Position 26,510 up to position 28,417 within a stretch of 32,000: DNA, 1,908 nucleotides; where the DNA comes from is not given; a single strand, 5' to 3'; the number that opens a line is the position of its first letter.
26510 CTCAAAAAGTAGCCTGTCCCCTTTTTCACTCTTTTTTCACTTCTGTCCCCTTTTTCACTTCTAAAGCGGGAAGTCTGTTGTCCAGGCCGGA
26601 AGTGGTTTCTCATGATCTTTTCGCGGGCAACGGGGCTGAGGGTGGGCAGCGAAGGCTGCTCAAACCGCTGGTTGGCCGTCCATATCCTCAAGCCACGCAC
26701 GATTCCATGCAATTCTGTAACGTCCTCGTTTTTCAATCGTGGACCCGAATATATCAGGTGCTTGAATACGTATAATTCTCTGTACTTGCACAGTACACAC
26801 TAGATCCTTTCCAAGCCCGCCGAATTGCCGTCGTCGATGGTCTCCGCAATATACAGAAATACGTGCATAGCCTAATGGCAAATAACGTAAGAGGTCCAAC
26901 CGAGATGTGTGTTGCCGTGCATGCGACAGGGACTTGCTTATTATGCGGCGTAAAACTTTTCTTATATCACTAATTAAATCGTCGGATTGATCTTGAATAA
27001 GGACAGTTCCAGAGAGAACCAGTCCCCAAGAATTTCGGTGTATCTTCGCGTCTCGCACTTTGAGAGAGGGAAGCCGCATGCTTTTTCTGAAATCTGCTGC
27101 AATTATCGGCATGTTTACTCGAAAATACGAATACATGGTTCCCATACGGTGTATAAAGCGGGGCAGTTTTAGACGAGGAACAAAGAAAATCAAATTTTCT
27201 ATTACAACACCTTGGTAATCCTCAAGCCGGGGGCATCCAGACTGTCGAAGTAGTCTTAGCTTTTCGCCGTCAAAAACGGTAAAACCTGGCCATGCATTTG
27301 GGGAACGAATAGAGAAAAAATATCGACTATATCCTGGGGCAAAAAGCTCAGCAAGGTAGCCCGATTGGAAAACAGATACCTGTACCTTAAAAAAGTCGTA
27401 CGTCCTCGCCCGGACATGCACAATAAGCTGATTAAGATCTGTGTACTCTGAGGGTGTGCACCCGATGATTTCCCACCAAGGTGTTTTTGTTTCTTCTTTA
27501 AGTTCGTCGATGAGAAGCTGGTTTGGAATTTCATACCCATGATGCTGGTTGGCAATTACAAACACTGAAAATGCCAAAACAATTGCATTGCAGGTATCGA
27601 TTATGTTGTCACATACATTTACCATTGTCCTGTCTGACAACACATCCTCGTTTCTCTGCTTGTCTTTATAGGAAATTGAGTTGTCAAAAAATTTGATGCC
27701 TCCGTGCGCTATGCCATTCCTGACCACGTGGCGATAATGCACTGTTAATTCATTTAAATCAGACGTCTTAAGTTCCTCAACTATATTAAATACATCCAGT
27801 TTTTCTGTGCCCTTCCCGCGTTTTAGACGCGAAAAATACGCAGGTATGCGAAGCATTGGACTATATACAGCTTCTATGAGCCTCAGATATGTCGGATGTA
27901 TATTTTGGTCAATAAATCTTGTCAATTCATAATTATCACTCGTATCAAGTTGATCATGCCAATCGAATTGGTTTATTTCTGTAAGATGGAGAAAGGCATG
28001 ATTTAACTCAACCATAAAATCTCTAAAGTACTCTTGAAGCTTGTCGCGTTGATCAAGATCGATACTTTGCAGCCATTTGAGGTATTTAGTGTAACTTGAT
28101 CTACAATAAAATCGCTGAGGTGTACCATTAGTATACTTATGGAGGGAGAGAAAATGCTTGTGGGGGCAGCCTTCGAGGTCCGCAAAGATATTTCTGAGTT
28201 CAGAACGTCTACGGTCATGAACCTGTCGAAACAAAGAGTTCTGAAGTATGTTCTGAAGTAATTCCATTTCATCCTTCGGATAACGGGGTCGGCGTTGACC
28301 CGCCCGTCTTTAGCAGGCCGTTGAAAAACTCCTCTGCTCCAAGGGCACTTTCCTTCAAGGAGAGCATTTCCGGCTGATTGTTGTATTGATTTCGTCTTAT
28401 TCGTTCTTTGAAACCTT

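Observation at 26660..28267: Orphan 535-aa AT-rich protein with an HEPN-type RNxxxH motif: candidate effector of an undescribed defence/abortive-infection system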

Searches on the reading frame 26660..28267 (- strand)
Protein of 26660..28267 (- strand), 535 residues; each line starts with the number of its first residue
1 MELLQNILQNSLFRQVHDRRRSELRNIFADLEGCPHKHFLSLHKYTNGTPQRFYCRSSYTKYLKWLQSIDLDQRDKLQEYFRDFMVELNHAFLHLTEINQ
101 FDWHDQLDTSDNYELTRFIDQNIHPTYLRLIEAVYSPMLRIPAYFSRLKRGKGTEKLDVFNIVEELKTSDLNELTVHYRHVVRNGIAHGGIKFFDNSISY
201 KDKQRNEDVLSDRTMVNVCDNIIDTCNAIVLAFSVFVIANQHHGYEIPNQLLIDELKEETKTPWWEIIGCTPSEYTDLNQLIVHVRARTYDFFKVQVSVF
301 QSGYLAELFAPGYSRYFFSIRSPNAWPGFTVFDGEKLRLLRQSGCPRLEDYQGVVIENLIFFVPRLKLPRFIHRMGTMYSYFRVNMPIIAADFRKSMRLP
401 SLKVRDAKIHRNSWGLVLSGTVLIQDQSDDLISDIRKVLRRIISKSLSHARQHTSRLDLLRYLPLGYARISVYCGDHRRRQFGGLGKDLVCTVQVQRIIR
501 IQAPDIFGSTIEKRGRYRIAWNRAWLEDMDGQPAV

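Call 3: search_protein_families(library=pfam, proteins=[window:26660-28267:-], max_evalue=10)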
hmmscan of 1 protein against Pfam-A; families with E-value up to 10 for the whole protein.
window:26660-28267:- (535 aa): 0 families

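Call 4: search_protein_families(library=padloc, proteins=[window:26660-28267:-], max_evalue=10)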
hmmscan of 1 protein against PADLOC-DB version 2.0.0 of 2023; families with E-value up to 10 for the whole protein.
window:26660-28267:- (535 aa): 0 families

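Call 5: search_protein_families(library=ncbifam, proteins=[window:26660-28267:-], max_evalue=10)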
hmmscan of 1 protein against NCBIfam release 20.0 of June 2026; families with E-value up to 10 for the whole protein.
window:26660-28267:- (535 aa): 0 families

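Call 6: search_solved_structures(query=window:26660-28267:-, max_evalue=10)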
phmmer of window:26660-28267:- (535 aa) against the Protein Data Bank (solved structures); distinct sequences matched with E-value up to 10: 5.
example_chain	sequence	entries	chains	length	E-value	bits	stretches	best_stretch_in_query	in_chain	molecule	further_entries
8w7d_A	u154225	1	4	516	0.53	12.2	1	266-327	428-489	Amidophosphoribosyltransferase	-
1ecb_A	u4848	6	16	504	0.86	11.6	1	266-325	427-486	GLUTAMINE PHOSPHORIBOSYLPYROPHOSPHATE AMIDOTRANSFERASE | Amidophosphoribosyltransferase, PurF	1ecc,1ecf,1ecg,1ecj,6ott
6czf_A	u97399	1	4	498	0.97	11.4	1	266-325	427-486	Amidophosphoribosyltransferase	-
9j60_A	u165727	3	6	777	1.1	11.2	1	19-119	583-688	Isoamylase 1, chloroplastic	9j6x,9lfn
4mjk_A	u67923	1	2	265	1.7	10.6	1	250-283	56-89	CRISPR protein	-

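Call 7: find_homologous_proteins(query=window:26660-28267:-, max_evalue=0.001)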
Query window:26660-28267:- (535 aa): 245 proteins with E <= 0.001 among 7367 candidates; the best 120 are listed.
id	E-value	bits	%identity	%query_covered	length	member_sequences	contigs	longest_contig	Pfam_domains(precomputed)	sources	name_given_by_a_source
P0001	0.0e+0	1075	86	99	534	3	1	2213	-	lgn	-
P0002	0.0e+0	1044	100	84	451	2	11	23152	-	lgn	-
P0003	0.0e+0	1010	81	100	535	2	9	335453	-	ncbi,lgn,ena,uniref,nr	ncbi:hypothetical protein [Trichlorobacter lovleyi]|uniref:hypothetical protein n=1 Tax=Trichlorobac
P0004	1.5e-266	903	70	100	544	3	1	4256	-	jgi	-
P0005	9.0e-263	891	70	100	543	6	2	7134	-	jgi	-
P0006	1.0e-246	838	66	99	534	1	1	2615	-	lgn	-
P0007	8.2e-204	696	56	99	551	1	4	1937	-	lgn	-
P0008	9.4e-200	683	55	100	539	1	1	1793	-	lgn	-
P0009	6.5e-199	680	54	99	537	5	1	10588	-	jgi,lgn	jgi:hypothetical protein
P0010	1.5e-197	676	54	99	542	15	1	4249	-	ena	-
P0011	2.1e-195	669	53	99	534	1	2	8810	-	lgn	-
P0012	3.3e-195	668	54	99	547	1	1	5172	-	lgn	-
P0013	4.5e-195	668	54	100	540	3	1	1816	-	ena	-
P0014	5.4e-195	667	54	99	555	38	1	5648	-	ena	-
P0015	1.2e-193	663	53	99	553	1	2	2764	-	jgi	-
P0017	1.0e-192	660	52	99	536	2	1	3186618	-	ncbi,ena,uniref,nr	ncbi:hypothetical protein [uncultured Desulfobacter sp.]|uniref:hypothetical protein n=1 Tax=uncultu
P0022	1.3e-191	656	54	99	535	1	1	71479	-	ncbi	-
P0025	4.2e-190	651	51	99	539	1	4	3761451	-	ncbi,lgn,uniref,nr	ncbi:hypothetical protein [Desulfonatronum lacustre]|uniref:hypothetical protein n=1 Tax=Desulfonatr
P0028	8.5e-190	650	51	100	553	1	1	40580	-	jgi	jgi:hypothetical protein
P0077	3.7e-161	556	48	98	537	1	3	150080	-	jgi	jgi:hypothetical protein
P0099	4.4e-153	529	45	99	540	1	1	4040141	-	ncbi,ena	-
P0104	1.2e-151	524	47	97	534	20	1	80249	-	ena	-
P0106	1.6e-151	524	45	99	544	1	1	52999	-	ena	-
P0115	1.8e-148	514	45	98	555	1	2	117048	-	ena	-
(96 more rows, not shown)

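Call 14: find_encoding_contigs(protein=P0003, flank=8000, max_places=3)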
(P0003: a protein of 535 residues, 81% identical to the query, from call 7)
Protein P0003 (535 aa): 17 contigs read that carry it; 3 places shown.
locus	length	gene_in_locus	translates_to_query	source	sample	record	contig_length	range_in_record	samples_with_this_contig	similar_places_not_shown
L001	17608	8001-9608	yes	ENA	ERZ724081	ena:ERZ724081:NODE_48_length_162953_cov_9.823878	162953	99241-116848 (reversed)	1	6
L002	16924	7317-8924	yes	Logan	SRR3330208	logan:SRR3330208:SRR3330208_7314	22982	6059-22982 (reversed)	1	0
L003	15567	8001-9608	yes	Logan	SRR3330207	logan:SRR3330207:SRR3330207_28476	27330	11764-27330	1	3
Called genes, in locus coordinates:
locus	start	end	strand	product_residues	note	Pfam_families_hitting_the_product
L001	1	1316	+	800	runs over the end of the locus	PF04851:ResIII, PF00270:DEAD, PF18766:SWI2_SNF2, PF00271:Helicase_C (weak), PF08463:EcoEI_R_C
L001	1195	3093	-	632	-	PF03432:Relaxase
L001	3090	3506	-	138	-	PF21983:NikA-like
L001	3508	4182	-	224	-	-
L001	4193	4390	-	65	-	PF05930:Phage_AlpA, PF12728:HTH_17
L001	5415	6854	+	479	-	PF01582:TIR, PF13676:TIR_2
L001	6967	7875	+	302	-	-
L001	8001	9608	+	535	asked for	-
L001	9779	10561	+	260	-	-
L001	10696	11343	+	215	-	-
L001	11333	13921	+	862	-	-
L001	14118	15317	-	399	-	PF13356:Arm-DNA-bind_3, PF22022:Phage_int_M, PF00589:Phage_integrase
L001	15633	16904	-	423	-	PF02403:Seryl_tRNA_N, PF00587:tRNA-synt_2b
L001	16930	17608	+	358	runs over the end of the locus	PF09587:PGA_cap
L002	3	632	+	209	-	?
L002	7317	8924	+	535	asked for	-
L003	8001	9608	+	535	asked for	-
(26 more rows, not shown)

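Call 15: find_encoding_contigs(protein=P0017, flank=8000, max_places=2)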
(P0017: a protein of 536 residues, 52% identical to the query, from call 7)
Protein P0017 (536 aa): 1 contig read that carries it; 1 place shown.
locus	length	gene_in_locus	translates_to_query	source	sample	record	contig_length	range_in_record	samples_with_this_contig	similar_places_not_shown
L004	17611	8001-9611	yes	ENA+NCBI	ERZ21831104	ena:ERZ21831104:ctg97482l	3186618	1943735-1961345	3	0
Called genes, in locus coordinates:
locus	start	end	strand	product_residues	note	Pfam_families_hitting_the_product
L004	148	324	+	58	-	-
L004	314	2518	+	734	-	PF00239:Resolvase, PF07508:Recombinase, PF13408:Zn_ribbon_recom (weak), PF12728:HTH_17 (faint)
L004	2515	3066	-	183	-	PF00078:RVT_1 (weak)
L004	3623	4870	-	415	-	PF00078:RVT_1, PF08388:GIIM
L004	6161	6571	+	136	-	-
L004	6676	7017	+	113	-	PF07883:Cupin_2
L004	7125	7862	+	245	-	-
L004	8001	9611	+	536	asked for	-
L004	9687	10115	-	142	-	-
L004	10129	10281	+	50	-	-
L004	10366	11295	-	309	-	PF01764:Lipase_3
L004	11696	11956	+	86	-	PF04014:MazE_antitoxin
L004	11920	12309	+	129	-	PF02452:PemK_toxin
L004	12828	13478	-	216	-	PF00702:Hydrolase, PF12710:HAD, PF13419:HAD_2, PF13242:Hydrolase_like (weak)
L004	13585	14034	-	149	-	PF00903:Glyoxalase, PF18029:Glyoxalase_6 (weak)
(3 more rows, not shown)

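Call 16: find_encoding_contigs(protein=P0025, flank=8000, max_places=2)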
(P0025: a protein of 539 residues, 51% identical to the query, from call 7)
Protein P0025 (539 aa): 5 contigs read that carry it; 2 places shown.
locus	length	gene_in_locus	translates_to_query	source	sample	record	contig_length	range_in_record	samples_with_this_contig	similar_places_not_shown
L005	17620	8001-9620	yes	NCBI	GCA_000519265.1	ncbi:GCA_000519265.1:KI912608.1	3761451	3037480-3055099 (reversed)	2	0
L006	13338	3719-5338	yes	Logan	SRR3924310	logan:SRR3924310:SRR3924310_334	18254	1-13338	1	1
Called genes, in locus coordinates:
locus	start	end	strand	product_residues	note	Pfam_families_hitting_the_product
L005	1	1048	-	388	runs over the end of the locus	PF01734:Patatin, PF19890:DUF6363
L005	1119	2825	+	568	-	PF12161:HsdM_N, PF02384:N6_Mtase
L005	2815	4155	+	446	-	PF01420:Methylase_S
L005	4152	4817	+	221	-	PF05635:23S_rRNA_IVP (weak)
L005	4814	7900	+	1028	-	PF04313:HSDR_N, PF04851:ResIII, PF18766:SWI2_SNF2, PF22679:T1R_D3-like, PF11867:T1RH-like_C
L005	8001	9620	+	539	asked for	-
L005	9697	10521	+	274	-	PF00561:Abhydrolase_1, PF12146:Hydrolase_4, PF12697:Abhydrolase_6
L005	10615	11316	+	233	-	PF00072:Response_reg, PF00486:Trans_reg_C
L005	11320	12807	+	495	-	PF00512:HisKA, PF02518:HATPase_c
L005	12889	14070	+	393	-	PF01625:PMSR, PF01641:SelR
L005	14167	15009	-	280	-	PF01292:Ni_hydr_CYTB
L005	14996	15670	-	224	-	-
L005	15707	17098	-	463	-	PF02335:Cytochrom_C552 (faint), PF14522:Cytochrome_C7 (faint), PF14537:Cytochrom_c3_2 (faint), PF22113:Mtrc-MtrF_II-IV_dom (faint), PF09699:Paired_CXXCH_1 (faint), PF13435:Cytochrome_C554 (faint)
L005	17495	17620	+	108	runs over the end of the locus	PF12802:MarR_2 (weak), PF12840:HTH_20, PF13412:HTH_24 (weak), PF01022:HTH_5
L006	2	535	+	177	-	?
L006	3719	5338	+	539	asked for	-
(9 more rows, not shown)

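Call 19: find_encoding_contigs(protein=P0099, flank=8000, max_places=1)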
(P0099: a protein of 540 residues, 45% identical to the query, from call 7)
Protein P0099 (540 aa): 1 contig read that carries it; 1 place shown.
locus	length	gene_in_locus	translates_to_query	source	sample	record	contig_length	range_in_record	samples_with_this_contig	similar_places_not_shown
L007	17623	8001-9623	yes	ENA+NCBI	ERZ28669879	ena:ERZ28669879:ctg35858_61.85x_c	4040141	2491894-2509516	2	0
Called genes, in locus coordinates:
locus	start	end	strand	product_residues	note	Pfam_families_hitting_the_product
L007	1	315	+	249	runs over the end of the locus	PF13641:Glyco_tranf_2_3 (weak), PF00535:Glycos_transf_2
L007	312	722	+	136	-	-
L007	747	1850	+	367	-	PF01041:DegT_DnrJ_EryC1, PF00155:Aminotran_1_2 (weak)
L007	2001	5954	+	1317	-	-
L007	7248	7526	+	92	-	PF04365:BrnT_toxin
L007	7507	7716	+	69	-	-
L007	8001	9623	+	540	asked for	-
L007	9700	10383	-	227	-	PF12833:HTH_18, PF00165:HTH_AraC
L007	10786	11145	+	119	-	-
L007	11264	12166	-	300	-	PF13428:TPR_14 (faint)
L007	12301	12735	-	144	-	-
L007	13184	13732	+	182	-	PF02677:QueH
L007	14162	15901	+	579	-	PF02776:TPP_enzyme_N, PF00676:E1_dh (faint), PF00205:TPP_enzyme_M, PF02775:TPP_enzyme_C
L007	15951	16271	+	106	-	PF01909:NTP_transf_2, PF18765:Polbeta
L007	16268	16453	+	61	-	-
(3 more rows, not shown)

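Call 20: find_encoding_contigs(protein=P0077, flank=8000, max_places=1)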
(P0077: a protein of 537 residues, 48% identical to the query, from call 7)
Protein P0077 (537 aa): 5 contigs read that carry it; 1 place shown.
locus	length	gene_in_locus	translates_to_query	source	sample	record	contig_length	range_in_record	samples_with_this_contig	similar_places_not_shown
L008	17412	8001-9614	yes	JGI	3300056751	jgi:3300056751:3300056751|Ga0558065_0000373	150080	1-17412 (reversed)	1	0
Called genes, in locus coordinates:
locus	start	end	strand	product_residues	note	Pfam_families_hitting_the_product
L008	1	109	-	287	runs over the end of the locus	PF00583:Acetyltransf_1, PF13673:Acetyltransf_10, PF13508:Acetyltransf_7, PF18014:Acetyltransf_18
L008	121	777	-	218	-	PF02589:LUD_dom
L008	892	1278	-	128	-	-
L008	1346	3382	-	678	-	-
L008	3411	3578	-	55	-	-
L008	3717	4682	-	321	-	-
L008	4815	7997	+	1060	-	PF02384:N6_Mtase (weak), PF20473:MmeI_Mtase, PF07669:Eco57I, PF02384:N6_Mtase (weak), PF12950:TaqI_C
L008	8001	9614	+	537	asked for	-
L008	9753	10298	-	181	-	-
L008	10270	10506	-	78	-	-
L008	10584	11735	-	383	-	PF01381:HTH_3, PF13443:HTH_26 (faint), PF13560:HTH_31 (weak), PF06114:Peptidase_M78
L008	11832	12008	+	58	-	-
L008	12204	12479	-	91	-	PF13560:HTH_31, PF01381:HTH_3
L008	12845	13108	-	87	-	PF04221:RelB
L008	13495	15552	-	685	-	PF05649:Peptidase_M13_N, PF01431:Peptidase_M13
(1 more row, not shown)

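Call 21: find_encoding_contigs(protein=P0115, flank=8000, max_places=1)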
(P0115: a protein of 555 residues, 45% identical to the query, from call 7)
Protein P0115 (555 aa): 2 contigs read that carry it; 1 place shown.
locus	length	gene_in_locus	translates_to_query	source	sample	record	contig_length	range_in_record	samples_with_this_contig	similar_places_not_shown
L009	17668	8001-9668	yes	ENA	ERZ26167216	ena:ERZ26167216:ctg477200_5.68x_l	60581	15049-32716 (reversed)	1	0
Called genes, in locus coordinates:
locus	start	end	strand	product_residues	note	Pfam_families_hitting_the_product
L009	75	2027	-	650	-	PF01464:SLT, PF23577:LysM_RLK (faint), PF01476:LysM, PF22310:NMB0315_dom_I (faint), PF23446:LysM1_NFP_LYK (faint), PF23473:LysM3_LYK4_5 (faint), PF01476:LysM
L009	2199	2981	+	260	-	PF08241:Methyltransf_11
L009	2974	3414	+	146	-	PF00075:RNase_H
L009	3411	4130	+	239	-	PF00929:RNase_T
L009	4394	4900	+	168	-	PF06181:Urate_ox_N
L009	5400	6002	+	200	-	PF01975:SurE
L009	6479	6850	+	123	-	-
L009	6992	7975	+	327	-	-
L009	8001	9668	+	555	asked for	-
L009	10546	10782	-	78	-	PF10074:RovC_DNA-bd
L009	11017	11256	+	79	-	PF04014:MazE_antitoxin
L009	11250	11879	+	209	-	PF02452:PemK_toxin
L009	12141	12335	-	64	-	-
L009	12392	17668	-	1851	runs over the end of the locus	PF00270:DEAD, PF27116:YjiV_N, PF00271:Helicase_C (weak), PF09369:MZB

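Call 22: find_encoding_contigs(protein=P0002, flank=10000, max_places=4)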
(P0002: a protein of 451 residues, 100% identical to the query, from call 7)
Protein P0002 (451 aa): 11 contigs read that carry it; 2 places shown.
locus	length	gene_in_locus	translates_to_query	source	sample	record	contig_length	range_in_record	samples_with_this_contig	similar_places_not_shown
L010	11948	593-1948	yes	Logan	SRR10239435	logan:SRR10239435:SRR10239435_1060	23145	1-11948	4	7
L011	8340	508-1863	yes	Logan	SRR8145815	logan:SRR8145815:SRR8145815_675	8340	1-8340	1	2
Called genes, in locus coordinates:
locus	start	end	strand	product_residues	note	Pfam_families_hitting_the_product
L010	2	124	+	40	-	?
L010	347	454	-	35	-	-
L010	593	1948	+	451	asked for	-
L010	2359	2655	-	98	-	PF13560:HTH_31 (faint), PF21716:dnstrm_HI1420, PF01381:HTH_3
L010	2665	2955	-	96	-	PF05973:Gp49 (weak)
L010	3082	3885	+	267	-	PF13489:Methyltransf_23 (weak), PF13847:Methyltransf_31 (weak), PF08241:Methyltransf_11, PF08242:Methyltransf_12, PF13649:Methyltransf_25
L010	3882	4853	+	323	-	PF08003:Methyltransf_9, PF13489:Methyltransf_23, PF13847:Methyltransf_31 (weak), PF08241:Methyltransf_11, PF08242:Methyltransf_12 (faint), PF13649:Methyltransf_25 (weak)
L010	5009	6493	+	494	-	PF00675:Peptidase_M16, PF05193:Peptidase_M16_C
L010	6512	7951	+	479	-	PF00675:Peptidase_M16, PF05193:Peptidase_M16_C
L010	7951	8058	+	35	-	PF21349:RUBY_RBDX (weak)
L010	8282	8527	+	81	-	-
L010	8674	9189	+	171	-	PF00565:SNase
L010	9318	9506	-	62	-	-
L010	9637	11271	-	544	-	PF00005:ABC_tran, PF02463:SMC_N (faint), PF01926:MMR_HSR1 (faint), PF13304:AAA_21 (faint), PF13401:AAA_22 (faint), PF12848:ABC_tran_Xtn, PF00005:ABC_tran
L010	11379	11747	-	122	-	PF07238:PilZ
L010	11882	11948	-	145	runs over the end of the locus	PF01741:MscL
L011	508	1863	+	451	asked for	-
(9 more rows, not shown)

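Call 24: predict_structure(alignment_id=A1)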
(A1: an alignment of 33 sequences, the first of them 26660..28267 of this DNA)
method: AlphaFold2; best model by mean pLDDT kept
length: 535 residues; sequences in the alignment: 33
mean_pLDDT: 87.4   pTM: 0.87
mean pLDDT of the five models: 87.4, 86.0, 85.7, 85.1, 84.4
residues with pLDDT >= 90: 275; 70-90: 220; 50-70: 35; < 50: 5
segments of 3 or more residues with pLDDT < 50: 532-535
pLDDT, mean of each block of 10 residues (from residue 1): 63 85 91 86 89 93 96 95 94 95 76 88 95 96 93 87 93 94 93 93 93 92 96 95 91 93 92 82 93 90 92 93 92 91 79 86 86 86 87 83 88 82 77 88 91 76 81 86 74 85 70 87 81 39
secondary structure, 60 per line:
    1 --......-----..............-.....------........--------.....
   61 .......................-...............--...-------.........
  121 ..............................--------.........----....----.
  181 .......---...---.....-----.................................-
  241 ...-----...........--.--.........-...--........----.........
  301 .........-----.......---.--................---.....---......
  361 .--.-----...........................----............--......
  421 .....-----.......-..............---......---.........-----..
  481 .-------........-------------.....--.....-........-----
elements in order: H4-8 H14-27 H29-33 H40-47 H56-83 H85-99 H112-150 H159-167 H172-175 H180-187 E191-193 E197-201 E207-211 H212-239 H249-259 E265-273 E280-287 H292-309 E315-321 E328-333 H334-343 H348-351 E355-361 H370-396 E401-412 E415-425 H431-437 H439-452 H456-461 E465-473 E489-496 E510-514 E517-521 H523-530
